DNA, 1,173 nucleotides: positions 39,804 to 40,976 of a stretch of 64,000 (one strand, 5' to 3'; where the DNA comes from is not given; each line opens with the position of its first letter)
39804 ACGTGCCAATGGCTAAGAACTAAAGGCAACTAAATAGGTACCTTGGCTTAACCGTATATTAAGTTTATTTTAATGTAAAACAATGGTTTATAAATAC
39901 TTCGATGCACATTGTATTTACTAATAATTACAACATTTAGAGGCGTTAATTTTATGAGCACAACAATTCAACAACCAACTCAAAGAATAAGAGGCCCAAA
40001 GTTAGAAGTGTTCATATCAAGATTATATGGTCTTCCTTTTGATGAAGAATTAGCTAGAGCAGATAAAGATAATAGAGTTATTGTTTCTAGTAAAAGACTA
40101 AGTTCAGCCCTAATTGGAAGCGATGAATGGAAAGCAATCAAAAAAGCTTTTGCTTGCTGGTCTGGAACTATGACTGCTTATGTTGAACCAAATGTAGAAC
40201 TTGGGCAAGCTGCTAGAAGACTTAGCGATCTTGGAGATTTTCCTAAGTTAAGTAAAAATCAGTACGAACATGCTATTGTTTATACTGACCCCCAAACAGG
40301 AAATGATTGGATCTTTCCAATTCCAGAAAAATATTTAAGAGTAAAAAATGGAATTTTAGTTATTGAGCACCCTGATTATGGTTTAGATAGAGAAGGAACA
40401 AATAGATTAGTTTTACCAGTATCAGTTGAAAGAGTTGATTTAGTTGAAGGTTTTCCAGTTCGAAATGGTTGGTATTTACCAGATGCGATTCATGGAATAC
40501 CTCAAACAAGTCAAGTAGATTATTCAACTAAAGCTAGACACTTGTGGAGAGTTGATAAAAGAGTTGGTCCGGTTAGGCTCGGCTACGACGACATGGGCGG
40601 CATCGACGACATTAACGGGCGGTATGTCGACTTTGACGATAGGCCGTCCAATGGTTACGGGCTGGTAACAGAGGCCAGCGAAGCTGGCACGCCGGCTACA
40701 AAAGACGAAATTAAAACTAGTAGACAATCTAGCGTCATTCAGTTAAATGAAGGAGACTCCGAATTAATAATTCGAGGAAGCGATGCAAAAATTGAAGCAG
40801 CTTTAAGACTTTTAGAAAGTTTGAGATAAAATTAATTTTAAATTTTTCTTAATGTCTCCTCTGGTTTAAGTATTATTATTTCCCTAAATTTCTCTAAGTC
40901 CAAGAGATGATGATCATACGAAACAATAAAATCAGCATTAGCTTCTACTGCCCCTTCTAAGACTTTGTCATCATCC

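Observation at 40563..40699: Second VR-like patch with embedded GC hairpin in a stand-alone paralogue 29 kb away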

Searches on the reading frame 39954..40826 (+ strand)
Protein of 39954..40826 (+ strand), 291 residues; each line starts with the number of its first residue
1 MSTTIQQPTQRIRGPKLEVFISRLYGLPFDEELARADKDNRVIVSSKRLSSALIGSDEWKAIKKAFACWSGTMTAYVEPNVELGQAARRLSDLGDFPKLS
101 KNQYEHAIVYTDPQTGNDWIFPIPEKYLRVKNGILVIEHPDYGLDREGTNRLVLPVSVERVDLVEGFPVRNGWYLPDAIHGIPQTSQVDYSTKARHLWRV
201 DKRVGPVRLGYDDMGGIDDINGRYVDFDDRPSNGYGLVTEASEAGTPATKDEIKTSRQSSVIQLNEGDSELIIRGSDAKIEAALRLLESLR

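Call 12: search_protein_families(library=pfam, proteins=[window:39954-40826:+], max_evalue=0.01)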
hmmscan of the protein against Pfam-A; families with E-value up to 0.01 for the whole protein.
window:39954-40826:+ (291 aa): 0 families

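Call 14: find_homologous_proteins(query=window:39954-40826:+)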
Query window:39954-40826:+ (291 aa): 36 proteins with E <= 0.001 among 4004 candidates.
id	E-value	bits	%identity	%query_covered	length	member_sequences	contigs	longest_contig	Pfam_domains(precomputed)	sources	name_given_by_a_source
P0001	9.9e-193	657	100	100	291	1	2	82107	-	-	-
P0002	9.3e-141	486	76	100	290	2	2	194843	-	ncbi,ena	ncbi:MAG: hypothetical protein AABX38_02085 [Candidatus Micrarchaeota archaeon]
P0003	6.6e-102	359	97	57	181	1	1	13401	-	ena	-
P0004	4.1e-90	320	62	86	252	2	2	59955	-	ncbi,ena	ncbi:MAG: hypothetical protein AABX38_07825 [Candidatus Micrarchaeota archaeon]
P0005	8.3e-59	217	44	98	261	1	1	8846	-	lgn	-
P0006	2.7e-56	209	45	90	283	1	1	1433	-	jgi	jgi:hypothetical protein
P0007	4.3e-56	208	43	100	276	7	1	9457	-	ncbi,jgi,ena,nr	ncbi:MAG TPA: hypothetical protein VJH24_02570 [Candidatus Bilamarchaeaceae archaeon]|nr:hypothetica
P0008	5.0e-56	208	44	100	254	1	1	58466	-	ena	-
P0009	9.0e-54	201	41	98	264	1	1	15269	-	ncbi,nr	ncbi:hypothetical protein H0O02_01445 [Candidatus Micrarchaeota archaeon]|nr:hypothetical protein [C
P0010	1.5e-53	200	40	100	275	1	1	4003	-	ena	-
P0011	9.3e-52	194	39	97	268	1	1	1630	-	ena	-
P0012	9.3e-52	194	44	81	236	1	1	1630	-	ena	-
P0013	4.9e-51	192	44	82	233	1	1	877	-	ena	-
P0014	1.9e-50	190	43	87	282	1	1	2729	-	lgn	-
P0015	3.6e-49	186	39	99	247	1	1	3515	-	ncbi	-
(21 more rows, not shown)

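Call 16: find_encoding_contigs(protein=P0001, flank=10000, max_places=4)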
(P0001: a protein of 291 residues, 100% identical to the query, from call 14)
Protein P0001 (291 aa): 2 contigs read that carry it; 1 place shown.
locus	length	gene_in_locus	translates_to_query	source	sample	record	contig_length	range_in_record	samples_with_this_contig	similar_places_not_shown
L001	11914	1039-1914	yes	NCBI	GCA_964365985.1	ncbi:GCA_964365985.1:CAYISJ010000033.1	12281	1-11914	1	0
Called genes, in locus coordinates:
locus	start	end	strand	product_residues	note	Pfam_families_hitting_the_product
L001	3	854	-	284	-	?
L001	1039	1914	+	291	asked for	-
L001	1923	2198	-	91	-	PF13470:PIN_3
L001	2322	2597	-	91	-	-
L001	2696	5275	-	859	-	PF00270:DEAD, PF04851:ResIII, PF00271:Helicase_C, PF19306:WHD_Lhr, PF08494:DEAD_assoc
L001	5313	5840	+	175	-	PF01928:CYTH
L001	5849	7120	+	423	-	-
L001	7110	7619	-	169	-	-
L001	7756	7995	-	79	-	-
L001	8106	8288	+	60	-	PF01192:RNA_pol_Rpb6 (weak)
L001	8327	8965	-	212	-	-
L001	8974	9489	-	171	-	PF22769:DCD, PF00692:dUTPase (weak)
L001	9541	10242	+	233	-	PF20143:NAD_kinase_C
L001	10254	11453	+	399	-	PF13433:Peripla_BP_5, PF13458:Peripla_BP_6, PF01094:ANF_receptor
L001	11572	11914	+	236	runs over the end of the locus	?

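Call 20: find_encoding_contigs(protein=P0002, flank=10000, max_places=3)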
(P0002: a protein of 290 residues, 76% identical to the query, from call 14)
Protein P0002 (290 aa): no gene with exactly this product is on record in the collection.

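Call 21: find_encoding_contigs(protein=P0004, flank=10000, max_places=3)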
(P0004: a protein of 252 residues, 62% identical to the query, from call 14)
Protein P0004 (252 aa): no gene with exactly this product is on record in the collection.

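Call 27: find_related_loci(query=A1, collection=genome_contigs, flank=10000)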
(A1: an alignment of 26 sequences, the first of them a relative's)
Query A1 (291 aa) in genome_contigs; peptide patterns used: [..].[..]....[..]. (x = any residue, [..] = any of these).
43 stretches matched a pattern; 39 encode a relative of the query (tblastn E <= 1e-3); 38 distinct loci.
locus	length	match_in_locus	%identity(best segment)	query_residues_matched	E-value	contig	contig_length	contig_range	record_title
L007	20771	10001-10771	43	1-291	9e-66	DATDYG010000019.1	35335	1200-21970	MAG TPA_asm: Candidatus Bilamarchaeaceae archaeon isolate SMAG_U8159 k141_283226, whole genome shotgun sequence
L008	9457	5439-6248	43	1-290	1e-64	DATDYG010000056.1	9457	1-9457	MAG TPA_asm: Candidatus Bilamarchaeaceae archaeon isolate SMAG_U8159 k141_1921170, whole genome shotgun sequence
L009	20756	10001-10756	42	6-290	2e-63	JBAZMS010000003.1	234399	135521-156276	MAG: Candidatus Micrarchaeia archaeon isolate SO_2017_LW4_49 scaffold_152_c1_LW137-91_2017, whole genome shotgun sequenc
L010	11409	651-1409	40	3-289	8e-63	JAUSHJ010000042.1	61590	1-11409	MAG: Candidatus Micrarchaeota archaeon isolate E14_metabat.bin.186 E14_k141_1736781, whole genome shotgun sequence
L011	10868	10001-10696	45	12-272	9e-63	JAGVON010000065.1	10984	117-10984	MAG: archaeon isolate DeMMO3_23 c_000000026122, whole genome shotgun sequence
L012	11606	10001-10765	41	4-291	9e-60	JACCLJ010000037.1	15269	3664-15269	MAG: Candidatus Micrarchaeota archaeon isolate Sv217 k141_5625060, whole genome shotgun sequence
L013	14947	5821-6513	46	12-248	9e-59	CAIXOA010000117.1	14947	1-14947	uncultured Candidatus Micrarchaeota archaeon isolate AlinenSediments_bin-2471 genome assembly, contig: bin-2471:117/197,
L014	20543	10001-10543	49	10-211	2e-56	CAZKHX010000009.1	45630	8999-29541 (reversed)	MAG TPA_asm: Candidatus Micrarchaeota archaeon isolate binchicken_co334_50 genome assembly, contig: NODE_1207_length_456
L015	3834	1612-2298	41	9-264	1e-55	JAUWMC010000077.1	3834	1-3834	MAG: Candidatus Micrarchaeota archaeon isolate CSMAG_2388 CSMAG_2388_k141_749899_length_3834_cov_7.7877, whole genome sh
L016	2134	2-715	41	31-288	3e-56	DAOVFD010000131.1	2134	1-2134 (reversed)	MAG TPA_asm: Candidatus Micrarchaeota archaeon isolate CSMAG_1100 CSMAG_1100_k141_452699_length_2134_cov_7.0000, whole g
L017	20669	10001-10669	40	1-244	2e-53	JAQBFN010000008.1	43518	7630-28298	MAG: Candidatus Micrarchaeota archaeon isolate MAG_440_bin-23 440_bin-23_ctg-08, whole genome shotgun sequence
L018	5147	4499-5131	43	11-244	1e-52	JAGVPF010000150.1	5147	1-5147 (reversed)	MAG: archaeon isolate DeMMO3_33 c_000000018339, whole genome shotgun sequence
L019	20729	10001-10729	38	1-291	8e-53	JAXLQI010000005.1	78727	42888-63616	MAG: Candidatus Micrarchaeia archaeon isolate STL-MIC1 C1.33.fa-5, whole genome shotgun sequence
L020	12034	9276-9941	42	1-247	8e-53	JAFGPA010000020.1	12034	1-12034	MAG: Candidatus Micrarchaeota archaeon isolate Zod_Metabat.667 k87_3586429, whole genome shotgun sequence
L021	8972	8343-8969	42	10-242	2e-51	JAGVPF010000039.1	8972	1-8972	MAG: archaeon isolate DeMMO3_33 c_000000077579, whole genome shotgun sequence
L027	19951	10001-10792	37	4-291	2e-47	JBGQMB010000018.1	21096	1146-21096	MAG: Candidatus Micrarchaeia archaeon isolate OBJ2_061818_150_3 k141_349043_length_21096_cov_12.9930, whole genome shotg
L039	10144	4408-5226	30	26-290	8e-34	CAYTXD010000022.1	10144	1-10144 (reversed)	MAG TPA_asm: Candidatus Micrarchaeota archaeon isolate SRP141376_co2_413 genome assembly, contig: NODE_12441_length_1014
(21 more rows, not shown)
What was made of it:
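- There are 36 protein homologues and 38 genomic loci, and nearly all of the loci are assigned to Micrarchaeota (calls 14, 27).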

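Call 35: search_protein_families(library=pfam, proteins=[L039:5479-6585:+, L027:11099-12196:+, L009:11129-11584:+, L009:11529-12242:+, L013:7006-7515:+, L013:7421-8113:+], max_evalue=0.001)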
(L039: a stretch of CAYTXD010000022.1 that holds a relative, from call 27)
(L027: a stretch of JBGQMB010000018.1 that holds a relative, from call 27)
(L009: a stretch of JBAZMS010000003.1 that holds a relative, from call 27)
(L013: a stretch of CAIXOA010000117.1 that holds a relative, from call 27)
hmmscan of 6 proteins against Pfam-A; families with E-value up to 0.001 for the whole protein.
L039:5479-6585:+ (369 aa): 1 family
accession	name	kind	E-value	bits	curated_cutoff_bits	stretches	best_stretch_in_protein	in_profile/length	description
PF00078.32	RVT_1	-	7.5e-17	62.2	29.6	1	75-280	8-193/205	Reverse transcriptase (RNA-dependent DNA polymerase)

L027:11099-12196:+ (366 aa): 1 family
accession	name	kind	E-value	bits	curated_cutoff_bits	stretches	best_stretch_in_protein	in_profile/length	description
PF00078.32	RVT_1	-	3e-20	73.3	29.6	1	80-297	7-204/205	Reverse transcriptase (RNA-dependent DNA polymerase)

L009:11129-11584:+ (152 aa): 0 families

L009:11529-12242:+ (238 aa): 1 family
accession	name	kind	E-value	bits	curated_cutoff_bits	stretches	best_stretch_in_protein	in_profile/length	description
PF00078.32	RVT_1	-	1.3e-15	58.1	29.6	1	27-166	69-205/205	Reverse transcriptase (RNA-dependent DNA polymerase)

L013:7006-7515:+ (170 aa): 0 families

L013:7421-8113:+ (231 aa): 1 family
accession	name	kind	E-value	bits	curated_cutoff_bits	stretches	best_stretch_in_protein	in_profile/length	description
PF00078.32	RVT_1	-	1.3e-12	48.3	29.6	1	17-160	64-204/205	Reverse transcriptase (RNA-dependent DNA polymerase)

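Call 38: find_homologous_proteins(query=A2, max_evalue=1e-40)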
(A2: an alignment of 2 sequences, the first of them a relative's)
Query A2 (2 sequences) (355 aa, profile of the alignment): 7904 proteins with E <= 1e-40 among 8000 candidates; the best 120 are listed.
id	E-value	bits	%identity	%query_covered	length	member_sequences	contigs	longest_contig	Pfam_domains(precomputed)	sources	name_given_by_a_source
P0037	8.0e-222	754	100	100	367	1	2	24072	PF00078.33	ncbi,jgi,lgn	jgi:RNA-directed DNA polymerase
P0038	2.8e-191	653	56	85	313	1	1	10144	PF00078.33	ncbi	-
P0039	3.1e-177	607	60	100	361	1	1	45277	PF00078.33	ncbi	-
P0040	7.6e-175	599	65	100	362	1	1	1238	PF00078.33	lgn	-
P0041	1.2e-173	595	59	100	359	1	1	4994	PF00078.33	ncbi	-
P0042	3.4e-173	594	67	100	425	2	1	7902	PF00078.33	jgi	-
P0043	5.0e-173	593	66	100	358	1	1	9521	PF00078.33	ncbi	-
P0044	3.5e-171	587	65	98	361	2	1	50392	PF00078.33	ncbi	-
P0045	1.2e-170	585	65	98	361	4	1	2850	PF00078.33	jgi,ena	-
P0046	6.7e-169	579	58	98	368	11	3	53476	PF00078.33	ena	-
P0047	3.5e-168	577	58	98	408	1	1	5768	PF00078.33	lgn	-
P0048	2.3e-167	574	56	100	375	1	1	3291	PF00078.33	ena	-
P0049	3.6e-167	574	57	98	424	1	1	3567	PF00078.33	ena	-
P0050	3.7e-167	574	56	100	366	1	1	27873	PF00078.33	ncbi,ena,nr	ncbi:MAG: reverse transcriptase/maturase family protein [Candidatus Micrarchaeota archaeon]|nr:rever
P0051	1.4e-166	572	65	99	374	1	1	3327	PF00078.33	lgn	-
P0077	7.2e-157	540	58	100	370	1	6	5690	PF00078.33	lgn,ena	-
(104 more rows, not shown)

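Call 41: find_encoding_contigs(protein=P0077, flank=6000, max_places=6)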
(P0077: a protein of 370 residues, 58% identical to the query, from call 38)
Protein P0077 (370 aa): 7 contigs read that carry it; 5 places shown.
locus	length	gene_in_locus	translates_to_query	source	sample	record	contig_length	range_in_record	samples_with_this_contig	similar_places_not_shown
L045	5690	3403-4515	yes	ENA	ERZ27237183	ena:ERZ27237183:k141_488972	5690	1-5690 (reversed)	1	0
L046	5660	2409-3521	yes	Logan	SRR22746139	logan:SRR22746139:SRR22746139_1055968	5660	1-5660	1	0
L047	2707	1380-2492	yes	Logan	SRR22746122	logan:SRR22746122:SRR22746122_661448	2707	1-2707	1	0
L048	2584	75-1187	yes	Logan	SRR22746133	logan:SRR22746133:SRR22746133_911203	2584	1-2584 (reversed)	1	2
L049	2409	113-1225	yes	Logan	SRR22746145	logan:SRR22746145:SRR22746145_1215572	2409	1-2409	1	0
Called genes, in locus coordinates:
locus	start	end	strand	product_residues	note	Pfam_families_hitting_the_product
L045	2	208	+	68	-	?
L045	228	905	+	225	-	-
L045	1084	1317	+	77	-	-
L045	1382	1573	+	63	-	-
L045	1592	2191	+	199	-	PF00589:Phage_integrase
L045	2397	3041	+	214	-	-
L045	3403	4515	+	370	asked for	PF00078:RVT_1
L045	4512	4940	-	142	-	-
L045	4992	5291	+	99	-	-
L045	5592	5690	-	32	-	?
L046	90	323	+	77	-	-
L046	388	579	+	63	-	-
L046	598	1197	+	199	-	PF00589:Phage_integrase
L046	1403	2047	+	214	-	-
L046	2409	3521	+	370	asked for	PF00078:RVT_1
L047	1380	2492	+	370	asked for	PF00078:RVT_1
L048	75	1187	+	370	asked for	PF00078:RVT_1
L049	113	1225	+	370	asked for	PF00078:RVT_1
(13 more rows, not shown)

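Call 42: find_encoding_contigs(protein=P0003, flank=10000, max_places=4)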
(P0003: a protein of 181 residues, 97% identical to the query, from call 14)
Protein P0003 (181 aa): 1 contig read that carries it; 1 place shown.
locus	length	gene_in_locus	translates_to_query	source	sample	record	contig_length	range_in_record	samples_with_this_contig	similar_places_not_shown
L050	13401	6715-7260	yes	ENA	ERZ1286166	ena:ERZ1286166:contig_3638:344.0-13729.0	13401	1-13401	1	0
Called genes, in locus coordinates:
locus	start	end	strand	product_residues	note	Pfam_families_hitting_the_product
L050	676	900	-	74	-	-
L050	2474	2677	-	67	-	-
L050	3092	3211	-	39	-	-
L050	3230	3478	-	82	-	-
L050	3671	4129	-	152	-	PF00557:Peptidase_M24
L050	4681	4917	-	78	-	-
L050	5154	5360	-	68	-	-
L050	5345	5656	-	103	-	-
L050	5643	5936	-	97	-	-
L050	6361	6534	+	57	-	-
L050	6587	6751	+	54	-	-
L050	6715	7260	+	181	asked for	-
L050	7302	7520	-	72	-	PF13470:PIN_3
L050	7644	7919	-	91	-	-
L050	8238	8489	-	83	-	-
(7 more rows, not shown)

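Call 53: predict_structure(alignment_id=A1)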
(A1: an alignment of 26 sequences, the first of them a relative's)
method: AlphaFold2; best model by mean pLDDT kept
length: 291 residues; sequences in the alignment: 26
mean_pLDDT: 85.1   pTM: 0.79
mean pLDDT of the five models: 85.1, 84.4, 83.6, 83.1, 82.9
residues with pLDDT >= 90: 173; 70-90: 72; 50-70: 28; < 50: 18
segments of 3 or more residues with pLDDT < 50: 1-7, 214-219, 253-256
pLDDT, mean of each block of 10 residues (from residue 1): 46 86 96 95 94 82 93 98 97 87 89 97 97 97 93 90 97 94 93 91 95 49 85 96 63 49 70 71 82 74
secondary structure, 60 per line:
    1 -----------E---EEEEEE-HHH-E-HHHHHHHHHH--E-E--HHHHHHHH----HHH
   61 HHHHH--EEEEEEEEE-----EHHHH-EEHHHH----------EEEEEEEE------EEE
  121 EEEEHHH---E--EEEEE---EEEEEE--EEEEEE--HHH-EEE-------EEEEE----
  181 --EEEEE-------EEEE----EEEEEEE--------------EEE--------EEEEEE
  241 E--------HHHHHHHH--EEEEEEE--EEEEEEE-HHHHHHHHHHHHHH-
elements in order: E16-21 H29-38 H46-53 H58-65 E68-76 H83-86 H90-93 E104-111 E118-124 E134-138 E142-147 E150-155 E162-164 E172-176 E183-187 E195-198 E203-209 E224-226 E235-241 H250-257 E260-266 E269-275 H277-290
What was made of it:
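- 39954..40829 (+): Target gene, 291 aa. It is a member of a Micrarchaeota family of DGR variable proteins. It has no Pfam domain, no signal peptide and no transmembrane segment. AF2 model: pLDDT 85, pTM 0.79 (call 53).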

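Call 56: fold_search(model_id=the predicted structure, library=pdb)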
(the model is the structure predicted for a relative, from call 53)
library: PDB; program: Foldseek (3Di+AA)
matches with E <= 10: 107; with E <= 0.001: 0
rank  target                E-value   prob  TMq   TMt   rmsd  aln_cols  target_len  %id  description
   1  3h15_A                1.8e-01  0.18  0.20  0.30  14.4       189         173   13  Crystal structure of replication initiation factor MCM10-ID bound to ssDNA (released 2009-07-14)
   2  3ebe_B                2.3e-01  0.16  0.18  0.28  15.2       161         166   14  Crystal structure of xenopus laevis replication initiation factor MCM10 internal domain (released 2008-12-09)
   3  3ebe_A                3.8e-01  0.20  0.20  0.31  13.7       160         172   12  Crystal structure of xenopus laevis replication initiation factor MCM10 internal domain (released 2008-12-09)
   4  9tvu_b                5.0e-01  0.07  0.16  0.08  14.7       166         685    9  Structure of the Chlamydomonas reinhardtii chlororibosome (released 2026-02-18)
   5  5d8e_A                5.2e-01  0.23  0.19  0.40   7.6       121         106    9  crystal structure of SSB from homo sapiens (released 2016-08-17)
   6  7y01_A                5.2e-01  0.10  0.19  0.28  14.7       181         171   13  Crystal structure of ZmMCM10 in complex with 16nt ssDNA at 2.8. Angstrom resolution (released 2023-04-12)
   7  2a73_B                6.5e-01  0.08  0.18  0.07  10.2       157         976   13  Human Complement Component C3 (released 2005-09-27)
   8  7wcg_MODEL_1_A        1.3e+00  0.10  0.19  0.36   8.4       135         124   10  Single-Stranded DNA binding protein of Sulfolobus Solfataricus structure at high-temperature (released 2022-06-08)
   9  3ebe_C                1.3e+00  0.06  0.18  0.26  16.1       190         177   12  Crystal structure of xenopus laevis replication initiation factor MCM10 internal domain (released 2008-12-09)
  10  9n7b_L6               2.1e+00  0.01  0.09  0.11  21.0       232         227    8  SSU processome maturation and disassembly, State O (released 2025-10-29)
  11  1kix_A                2.2e+00  0.04  0.10  0.07  11.4       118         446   14  Dimeric Structure of the O. nova Telomere End Binding Protein Alpha Subunit with Bound ssDNA (released 2002-02-22)
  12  1o7i_A                2.3e+00  0.10  0.19  0.38   9.5       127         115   14  Crystal structure of a single stranded DNA binding protein (released 2003-06-25)
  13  9kmc_A                2.3e+00  0.01  0.07  0.12  17.4       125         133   10  Cryo-EM structure of the heterotrimeric interleukin-2 receptor in complex with interleukin-2 and anti-CD25 Fab S417 (released 2025-11-19)
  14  9g33_DG               2.3e+00  0.01  0.07  0.09  22.0       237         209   10  Stalled 90S - Utp23-Krr1-deltaC3 (released 2025-06-18)
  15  6rbk_C                2.3e+00  0.01  0.08  0.06  25.5       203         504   11  Cryo-EM structure of the anti-feeding prophage (AFP) baseplate in extended state, 3-fold symmetrised (released 2019-04-24)
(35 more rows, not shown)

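Call 57: search_solved_structures(query=A1, max_evalue=10, show_alignments=2)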
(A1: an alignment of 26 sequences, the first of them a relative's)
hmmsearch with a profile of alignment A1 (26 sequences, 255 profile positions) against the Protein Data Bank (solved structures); distinct sequences matched with E-value up to 10: 1.
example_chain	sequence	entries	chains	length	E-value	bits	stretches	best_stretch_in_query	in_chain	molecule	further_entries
2czg_A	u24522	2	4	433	0.015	18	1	106-185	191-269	phosphoribosylglycinamide formyl transferase | 433aa long hypothetical phosphoribosylglycinamide formyl transferase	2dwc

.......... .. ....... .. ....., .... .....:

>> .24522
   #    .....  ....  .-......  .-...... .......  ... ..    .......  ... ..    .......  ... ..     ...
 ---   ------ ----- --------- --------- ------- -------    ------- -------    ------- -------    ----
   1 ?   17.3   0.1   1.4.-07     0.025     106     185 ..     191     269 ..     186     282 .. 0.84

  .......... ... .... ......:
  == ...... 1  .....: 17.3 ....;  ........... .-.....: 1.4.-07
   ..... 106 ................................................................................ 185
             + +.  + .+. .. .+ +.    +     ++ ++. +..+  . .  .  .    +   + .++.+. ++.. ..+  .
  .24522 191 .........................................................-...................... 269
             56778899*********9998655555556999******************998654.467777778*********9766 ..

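Call 61: search_solved_structures(query=L045:2397-3041:+, max_evalue=10, show_alignments=1)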
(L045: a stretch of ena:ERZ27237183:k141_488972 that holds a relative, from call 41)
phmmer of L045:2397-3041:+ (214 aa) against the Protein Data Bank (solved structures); distinct sequences matched with E-value up to 10: 5.
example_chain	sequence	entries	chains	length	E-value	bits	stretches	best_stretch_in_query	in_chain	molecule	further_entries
2gw8_A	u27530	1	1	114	0.69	12.9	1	118-170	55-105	PII signal transduction protein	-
6bmt_B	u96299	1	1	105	1.2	12.2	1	19-71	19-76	Hypothetical Protein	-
2pa7_A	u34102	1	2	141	1.4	11.9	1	48-86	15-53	DTDP-6-deoxy-3,4-keto-hexulose isomerase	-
2pak_A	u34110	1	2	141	1.8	11.6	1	48-85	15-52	DTDP-6-deoxy-3,4-keto-hexulose isomerase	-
7lol_A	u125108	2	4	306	1.8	11.5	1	132-177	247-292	Agmatinase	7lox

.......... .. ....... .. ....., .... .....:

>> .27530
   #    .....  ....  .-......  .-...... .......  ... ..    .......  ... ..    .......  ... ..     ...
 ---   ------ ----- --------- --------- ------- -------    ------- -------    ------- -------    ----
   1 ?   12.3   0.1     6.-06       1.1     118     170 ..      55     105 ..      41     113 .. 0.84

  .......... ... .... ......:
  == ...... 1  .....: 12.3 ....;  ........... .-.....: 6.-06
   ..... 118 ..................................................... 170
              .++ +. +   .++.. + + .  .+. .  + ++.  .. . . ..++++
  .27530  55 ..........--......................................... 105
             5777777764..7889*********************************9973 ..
